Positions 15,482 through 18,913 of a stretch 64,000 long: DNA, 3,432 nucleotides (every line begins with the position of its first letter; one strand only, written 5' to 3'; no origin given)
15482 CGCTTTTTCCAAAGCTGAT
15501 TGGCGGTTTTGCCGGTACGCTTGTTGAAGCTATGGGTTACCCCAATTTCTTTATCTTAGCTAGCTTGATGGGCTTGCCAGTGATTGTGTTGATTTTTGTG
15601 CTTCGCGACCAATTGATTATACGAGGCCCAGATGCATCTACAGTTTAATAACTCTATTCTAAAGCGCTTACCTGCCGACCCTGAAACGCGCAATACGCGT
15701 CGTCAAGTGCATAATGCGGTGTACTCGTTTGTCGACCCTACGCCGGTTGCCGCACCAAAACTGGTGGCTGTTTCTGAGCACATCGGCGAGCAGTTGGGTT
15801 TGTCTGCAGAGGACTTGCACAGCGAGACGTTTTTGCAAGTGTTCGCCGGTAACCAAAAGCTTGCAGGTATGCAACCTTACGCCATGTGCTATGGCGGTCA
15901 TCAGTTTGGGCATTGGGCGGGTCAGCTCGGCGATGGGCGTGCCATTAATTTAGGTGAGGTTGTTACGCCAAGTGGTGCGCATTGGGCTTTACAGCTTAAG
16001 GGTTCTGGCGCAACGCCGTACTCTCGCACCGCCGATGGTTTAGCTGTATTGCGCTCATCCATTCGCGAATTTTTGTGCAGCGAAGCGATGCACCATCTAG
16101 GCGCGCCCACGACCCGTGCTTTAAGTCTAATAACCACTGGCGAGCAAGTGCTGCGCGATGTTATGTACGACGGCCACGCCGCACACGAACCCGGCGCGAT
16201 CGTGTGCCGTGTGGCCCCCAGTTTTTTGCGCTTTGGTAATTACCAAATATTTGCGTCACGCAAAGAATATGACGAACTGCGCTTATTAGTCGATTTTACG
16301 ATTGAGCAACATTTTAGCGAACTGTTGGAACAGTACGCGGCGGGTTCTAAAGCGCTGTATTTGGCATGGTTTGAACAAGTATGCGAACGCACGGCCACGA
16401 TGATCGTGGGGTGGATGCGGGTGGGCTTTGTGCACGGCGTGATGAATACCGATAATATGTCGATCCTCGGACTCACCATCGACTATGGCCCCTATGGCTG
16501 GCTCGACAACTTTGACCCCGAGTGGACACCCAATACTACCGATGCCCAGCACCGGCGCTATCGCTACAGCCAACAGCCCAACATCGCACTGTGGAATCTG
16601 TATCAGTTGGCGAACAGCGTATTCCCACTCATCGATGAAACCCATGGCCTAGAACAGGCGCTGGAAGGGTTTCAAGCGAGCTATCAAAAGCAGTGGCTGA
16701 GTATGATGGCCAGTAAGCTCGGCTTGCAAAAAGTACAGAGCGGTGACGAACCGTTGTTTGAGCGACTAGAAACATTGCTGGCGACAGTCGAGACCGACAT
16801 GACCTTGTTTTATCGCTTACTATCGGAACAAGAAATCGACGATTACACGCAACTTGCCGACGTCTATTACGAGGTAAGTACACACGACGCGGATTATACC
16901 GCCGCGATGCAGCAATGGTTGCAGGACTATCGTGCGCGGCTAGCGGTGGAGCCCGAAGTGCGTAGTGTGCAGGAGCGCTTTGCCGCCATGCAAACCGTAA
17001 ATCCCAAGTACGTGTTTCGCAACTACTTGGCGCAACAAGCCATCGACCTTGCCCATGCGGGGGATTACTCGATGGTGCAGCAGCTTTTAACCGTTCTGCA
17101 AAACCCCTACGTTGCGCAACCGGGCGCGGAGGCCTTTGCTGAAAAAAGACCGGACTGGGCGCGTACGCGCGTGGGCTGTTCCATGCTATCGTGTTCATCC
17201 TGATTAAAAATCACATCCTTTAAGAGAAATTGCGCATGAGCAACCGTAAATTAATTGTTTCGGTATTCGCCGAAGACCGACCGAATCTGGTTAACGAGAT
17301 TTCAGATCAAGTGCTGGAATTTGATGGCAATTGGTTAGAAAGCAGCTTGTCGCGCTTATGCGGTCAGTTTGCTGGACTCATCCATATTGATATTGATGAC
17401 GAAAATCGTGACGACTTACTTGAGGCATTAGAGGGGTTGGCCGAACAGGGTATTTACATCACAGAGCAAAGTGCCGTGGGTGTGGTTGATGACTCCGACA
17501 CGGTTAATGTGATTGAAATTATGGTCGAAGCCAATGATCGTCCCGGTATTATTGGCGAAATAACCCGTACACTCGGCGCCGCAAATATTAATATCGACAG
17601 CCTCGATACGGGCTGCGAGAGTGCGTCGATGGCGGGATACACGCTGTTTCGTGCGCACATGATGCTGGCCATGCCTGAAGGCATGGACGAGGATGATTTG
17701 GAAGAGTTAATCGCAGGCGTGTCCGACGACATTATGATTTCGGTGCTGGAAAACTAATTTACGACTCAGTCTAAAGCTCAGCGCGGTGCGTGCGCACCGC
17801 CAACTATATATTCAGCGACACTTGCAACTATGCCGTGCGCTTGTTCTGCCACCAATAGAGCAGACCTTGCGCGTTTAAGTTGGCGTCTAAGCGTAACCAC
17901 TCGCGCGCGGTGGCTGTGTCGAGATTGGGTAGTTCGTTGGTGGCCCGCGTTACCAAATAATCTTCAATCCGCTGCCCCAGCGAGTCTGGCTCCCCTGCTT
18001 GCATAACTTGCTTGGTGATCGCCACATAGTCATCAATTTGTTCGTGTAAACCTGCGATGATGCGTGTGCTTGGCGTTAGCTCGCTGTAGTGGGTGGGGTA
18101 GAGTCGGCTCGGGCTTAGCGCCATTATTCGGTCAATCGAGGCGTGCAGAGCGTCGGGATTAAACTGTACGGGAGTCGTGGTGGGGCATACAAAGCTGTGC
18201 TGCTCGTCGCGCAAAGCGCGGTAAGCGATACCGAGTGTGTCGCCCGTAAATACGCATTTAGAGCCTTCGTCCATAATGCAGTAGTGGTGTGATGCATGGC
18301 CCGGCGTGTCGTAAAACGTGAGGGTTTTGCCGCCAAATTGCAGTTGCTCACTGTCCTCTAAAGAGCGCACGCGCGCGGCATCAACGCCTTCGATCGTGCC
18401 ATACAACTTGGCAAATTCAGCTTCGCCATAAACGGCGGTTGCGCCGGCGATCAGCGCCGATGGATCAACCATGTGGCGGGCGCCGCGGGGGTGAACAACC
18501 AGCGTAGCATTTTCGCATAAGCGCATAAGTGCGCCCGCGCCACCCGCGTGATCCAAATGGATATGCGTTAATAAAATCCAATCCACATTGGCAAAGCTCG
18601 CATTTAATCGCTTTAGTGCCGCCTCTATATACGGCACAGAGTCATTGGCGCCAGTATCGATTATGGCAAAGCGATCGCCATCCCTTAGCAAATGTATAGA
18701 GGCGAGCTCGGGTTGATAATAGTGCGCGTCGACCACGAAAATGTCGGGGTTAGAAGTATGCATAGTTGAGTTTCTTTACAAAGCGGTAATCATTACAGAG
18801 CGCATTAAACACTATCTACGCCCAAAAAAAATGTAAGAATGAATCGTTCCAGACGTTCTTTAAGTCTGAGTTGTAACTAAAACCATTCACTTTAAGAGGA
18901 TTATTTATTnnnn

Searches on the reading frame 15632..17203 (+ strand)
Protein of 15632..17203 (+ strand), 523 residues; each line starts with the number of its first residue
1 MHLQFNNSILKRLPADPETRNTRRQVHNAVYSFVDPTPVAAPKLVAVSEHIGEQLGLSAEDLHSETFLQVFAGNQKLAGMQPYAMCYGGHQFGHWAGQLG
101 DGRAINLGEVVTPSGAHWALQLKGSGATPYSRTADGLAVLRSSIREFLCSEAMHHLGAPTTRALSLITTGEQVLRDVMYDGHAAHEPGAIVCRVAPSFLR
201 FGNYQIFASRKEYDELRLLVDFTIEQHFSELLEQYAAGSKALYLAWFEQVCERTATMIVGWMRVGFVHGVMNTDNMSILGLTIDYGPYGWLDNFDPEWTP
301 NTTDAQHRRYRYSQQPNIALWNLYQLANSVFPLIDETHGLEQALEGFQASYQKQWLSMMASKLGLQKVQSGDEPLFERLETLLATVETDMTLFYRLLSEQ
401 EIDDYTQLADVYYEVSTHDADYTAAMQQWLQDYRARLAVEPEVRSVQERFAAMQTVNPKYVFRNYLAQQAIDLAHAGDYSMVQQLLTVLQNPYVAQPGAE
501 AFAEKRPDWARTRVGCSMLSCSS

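Call 3: search_protein_families(library=pfam, proteins=[window:15632-17203:+], max_evalue=0.01)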
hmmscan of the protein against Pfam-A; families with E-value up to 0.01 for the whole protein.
window:15632-17203:+ (523 aa): 1 family
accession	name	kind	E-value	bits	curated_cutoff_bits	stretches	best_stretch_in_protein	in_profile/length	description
PF02696.19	SelO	-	6.5e-128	427.8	22.8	1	26-489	14-465/466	Protein adenylyltransferase SelO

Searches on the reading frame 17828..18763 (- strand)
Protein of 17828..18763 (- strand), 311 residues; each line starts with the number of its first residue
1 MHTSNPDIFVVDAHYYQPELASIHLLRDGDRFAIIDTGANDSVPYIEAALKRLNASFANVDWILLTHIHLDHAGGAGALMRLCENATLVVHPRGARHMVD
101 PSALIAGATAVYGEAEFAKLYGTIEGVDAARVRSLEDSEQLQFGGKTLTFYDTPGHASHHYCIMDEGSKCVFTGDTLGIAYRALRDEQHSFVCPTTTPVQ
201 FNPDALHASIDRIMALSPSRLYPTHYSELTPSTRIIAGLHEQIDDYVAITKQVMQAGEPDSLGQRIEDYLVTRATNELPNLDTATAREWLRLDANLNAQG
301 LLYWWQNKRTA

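Call 3: search_protein_families(library=pfam, proteins=[window:17828-18763:-], max_evalue=0.01)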
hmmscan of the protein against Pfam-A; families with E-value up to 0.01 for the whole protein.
window:17828-18763:- (311 aa): 4 families
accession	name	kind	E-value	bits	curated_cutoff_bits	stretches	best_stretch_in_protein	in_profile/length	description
PF00753.33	Lactamase_B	-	3.5e-26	92.8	22.7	1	21-225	6-196/196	Metallo-beta-lactamase superfamily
PF12706.13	Lactamase_B_2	-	2.9e-07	30.7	27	1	53-226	24-200/200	Beta-lactamase superfamily domain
PF19583.5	ODP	-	1.6e-06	28.6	27.2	1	24-181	6-141/194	ODP family beta lactamase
PF16661.11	Lactamase_B_6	-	0.0077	16.1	27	0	33-79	9-55/193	Metallo-beta-lactamase superfamily domain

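Call 4: search_protein_families(library=ncbifam, proteins=[window:17828-18763:-], max_evalue=0.01)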
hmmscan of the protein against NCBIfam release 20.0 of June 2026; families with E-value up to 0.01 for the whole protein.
window:17828-18763:- (311 aa): 47 families (the best 25 are shown)
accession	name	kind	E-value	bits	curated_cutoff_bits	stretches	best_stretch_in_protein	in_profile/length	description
NF033105.1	bla_subclass_B3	equivalog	3.7e-15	55.9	240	1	24-157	26-147/257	subclass B3 metallo-beta-lactamase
TIGR03413.1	GSH_gloB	equivalog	1.1e-13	51.1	200.8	2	107-177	59-128/248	hydroxyacylglutathione hydrolase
NF012229.1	bla_class_B_core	domain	3.5e-13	49.9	100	1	23-158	18-131/139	metallo-beta-lactamase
NF000456.2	blaMSI-1_fam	exception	7.5e-12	45.1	550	1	12-158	39-174/289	MSI-1 family subclass B3 metallo-beta-lactamase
NF047896.1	blaMIM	exception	7.2e-10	38.7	640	1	20-166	70-208/306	MIM family subclass B3 metallo-beta-lactamase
NF000216.2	blaFEZ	exception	1.6e-09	37.3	600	1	33-158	56-170/282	FEZ family subclass B3 metallo-beta-lactamase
NF047893.1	blaSAM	exception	2.2e-09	37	550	1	6-158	48-190/295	SAM family subclass B3 metallo-beta-lactamase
TIGR04559.1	SoxH_rel_PQQ_2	hypoth_equivalog_domain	4.7e-09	36.1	280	1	21-177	30-178/283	quinoprotein relay system zinc metallohydrolase 2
NF000459.2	blaSPG-1_fam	exception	2.6e-08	33.3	550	1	24-180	54-196/285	SPG-1 family subclass B3 metallo-beta-lactamase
NF000405.1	HARLDQ_not_B3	exception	5.4e-08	32.7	350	1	19-157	39-163/267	HARLDQ motif MBL-fold protein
NF012101.1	blaGOB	exception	5.8e-08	32.4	560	1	19-159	51-178/290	GOB family subclass B3 metallo-beta-lactamase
NF000287.1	SMB1_fam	exception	5.9e-08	32.4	400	1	12-158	35-170/280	SMB-1 family subclass B3 metallo-beta-lactamase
TIGR04558.1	SoxH_rel_PQQ_1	hypoth_equivalog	1.6e-07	30.7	300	1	25-282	38-263/285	quinoprotein relay system zinc metallohydrolase 1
NF012140.0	blaBJP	exception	2.4e-07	29.9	600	1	19-158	53-179/294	BJP family subclass B3 metallo-beta-lactamase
NF007597.0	PRK10241.1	equivalog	3.4e-07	29.8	421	1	119-177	73-129/251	hydroxyacylglutathione hydrolase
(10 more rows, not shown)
